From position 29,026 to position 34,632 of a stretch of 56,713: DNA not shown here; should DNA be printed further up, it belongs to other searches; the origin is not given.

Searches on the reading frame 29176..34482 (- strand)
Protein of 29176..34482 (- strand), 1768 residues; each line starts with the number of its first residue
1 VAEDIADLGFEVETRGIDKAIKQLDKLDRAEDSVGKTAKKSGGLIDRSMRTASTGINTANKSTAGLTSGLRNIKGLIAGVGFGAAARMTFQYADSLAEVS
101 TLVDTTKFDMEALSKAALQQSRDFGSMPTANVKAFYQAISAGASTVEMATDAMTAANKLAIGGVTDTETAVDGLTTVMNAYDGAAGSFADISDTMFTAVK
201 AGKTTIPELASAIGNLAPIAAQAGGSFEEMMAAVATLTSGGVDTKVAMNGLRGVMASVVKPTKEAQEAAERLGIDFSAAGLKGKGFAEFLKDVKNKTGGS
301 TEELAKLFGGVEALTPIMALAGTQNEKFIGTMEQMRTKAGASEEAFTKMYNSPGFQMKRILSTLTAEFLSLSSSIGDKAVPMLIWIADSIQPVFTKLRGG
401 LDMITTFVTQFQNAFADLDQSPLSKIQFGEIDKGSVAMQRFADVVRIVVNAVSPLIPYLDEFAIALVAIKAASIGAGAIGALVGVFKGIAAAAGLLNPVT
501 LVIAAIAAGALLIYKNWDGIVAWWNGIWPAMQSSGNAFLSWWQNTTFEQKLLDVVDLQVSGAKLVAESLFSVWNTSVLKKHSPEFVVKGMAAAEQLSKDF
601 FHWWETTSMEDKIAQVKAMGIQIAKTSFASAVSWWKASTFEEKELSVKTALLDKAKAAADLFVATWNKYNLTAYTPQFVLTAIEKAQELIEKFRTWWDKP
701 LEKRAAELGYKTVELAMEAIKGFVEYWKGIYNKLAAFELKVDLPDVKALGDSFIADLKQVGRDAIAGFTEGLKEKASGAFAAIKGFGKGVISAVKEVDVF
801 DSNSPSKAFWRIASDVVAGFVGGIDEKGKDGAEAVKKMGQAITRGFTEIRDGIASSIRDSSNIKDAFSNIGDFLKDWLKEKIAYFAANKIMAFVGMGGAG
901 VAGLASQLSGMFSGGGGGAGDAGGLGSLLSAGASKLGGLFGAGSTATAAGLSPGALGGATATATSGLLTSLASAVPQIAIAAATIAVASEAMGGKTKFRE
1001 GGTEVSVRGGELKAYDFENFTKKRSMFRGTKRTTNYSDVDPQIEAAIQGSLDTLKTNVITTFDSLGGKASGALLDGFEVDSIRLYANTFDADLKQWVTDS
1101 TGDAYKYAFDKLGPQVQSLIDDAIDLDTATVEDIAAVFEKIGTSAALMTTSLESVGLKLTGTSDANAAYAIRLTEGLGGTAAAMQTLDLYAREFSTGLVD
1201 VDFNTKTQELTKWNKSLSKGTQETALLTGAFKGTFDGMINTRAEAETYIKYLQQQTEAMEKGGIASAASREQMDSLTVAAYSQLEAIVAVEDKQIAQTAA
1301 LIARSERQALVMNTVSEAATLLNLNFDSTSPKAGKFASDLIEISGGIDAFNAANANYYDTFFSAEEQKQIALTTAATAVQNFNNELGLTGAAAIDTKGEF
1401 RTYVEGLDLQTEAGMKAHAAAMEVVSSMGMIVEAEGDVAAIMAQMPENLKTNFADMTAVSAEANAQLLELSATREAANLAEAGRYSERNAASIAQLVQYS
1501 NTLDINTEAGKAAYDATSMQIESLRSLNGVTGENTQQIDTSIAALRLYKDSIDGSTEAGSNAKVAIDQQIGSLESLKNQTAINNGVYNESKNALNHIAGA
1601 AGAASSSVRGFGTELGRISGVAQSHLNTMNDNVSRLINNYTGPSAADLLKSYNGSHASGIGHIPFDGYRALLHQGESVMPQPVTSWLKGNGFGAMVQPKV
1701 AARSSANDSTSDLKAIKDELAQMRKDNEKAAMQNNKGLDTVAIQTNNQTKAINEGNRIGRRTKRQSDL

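Call 14: search_protein_families(library=phrogs, proteins=[window:29176-34482:-], max_evalue=0.001)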
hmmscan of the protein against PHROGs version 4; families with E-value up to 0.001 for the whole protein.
window:29176-34482:- (1768 aa): 19 families
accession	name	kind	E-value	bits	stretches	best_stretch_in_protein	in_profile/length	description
phrog_991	-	tail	4.7e-52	178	1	19-879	231-801/1966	tail length tape measure protein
phrog_28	-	tail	3e-51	176.1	1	15-628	148-710/1228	tail length tape measure protein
phrog_23013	-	tail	6.1e-51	174.2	1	73-392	123-437/1379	tail length tape measure protein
phrog_1272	-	tail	2.2e-48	165.9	1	14-920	191-1068/1606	tail length tape measure protein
phrog_1533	-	tail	6.7e-47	160.8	1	17-517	171-672/1688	tail length tape measure protein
phrog_4704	-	tail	2.6e-36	126.5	1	80-403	210-530/625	tail length tape measure protein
phrog_58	-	tail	4.9e-32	112.3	1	22-848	281-1009/1544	tail length tape measure protein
phrog_28775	-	tail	6.4e-22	78.3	1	94-363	63-332/1303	tail length tape measure protein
phrog_167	-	tail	1.2e-18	67.3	1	21-878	207-952/1555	tail length tape measure protein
phrog_9696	-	tail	5.3e-18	65.2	1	28-349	18-347/1415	tail length tape measure protein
phrog_8462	-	tail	4.1e-16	59.8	1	141-950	24-619/672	tail length tape measure protein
phrog_5493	-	tail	1.8e-14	54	2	141-306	122-291/1102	tail length tape measure protein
phrog_36688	-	tail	2.9e-14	52.5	1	16-309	13-292/1600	tail length tape measure protein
phrog_37649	-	tail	1.9e-12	46.2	1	63-515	430-855/2006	tail length tape measure protein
phrog_14441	-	tail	8.4e-12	46.3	1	81-250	70-238/241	tail length tape measure protein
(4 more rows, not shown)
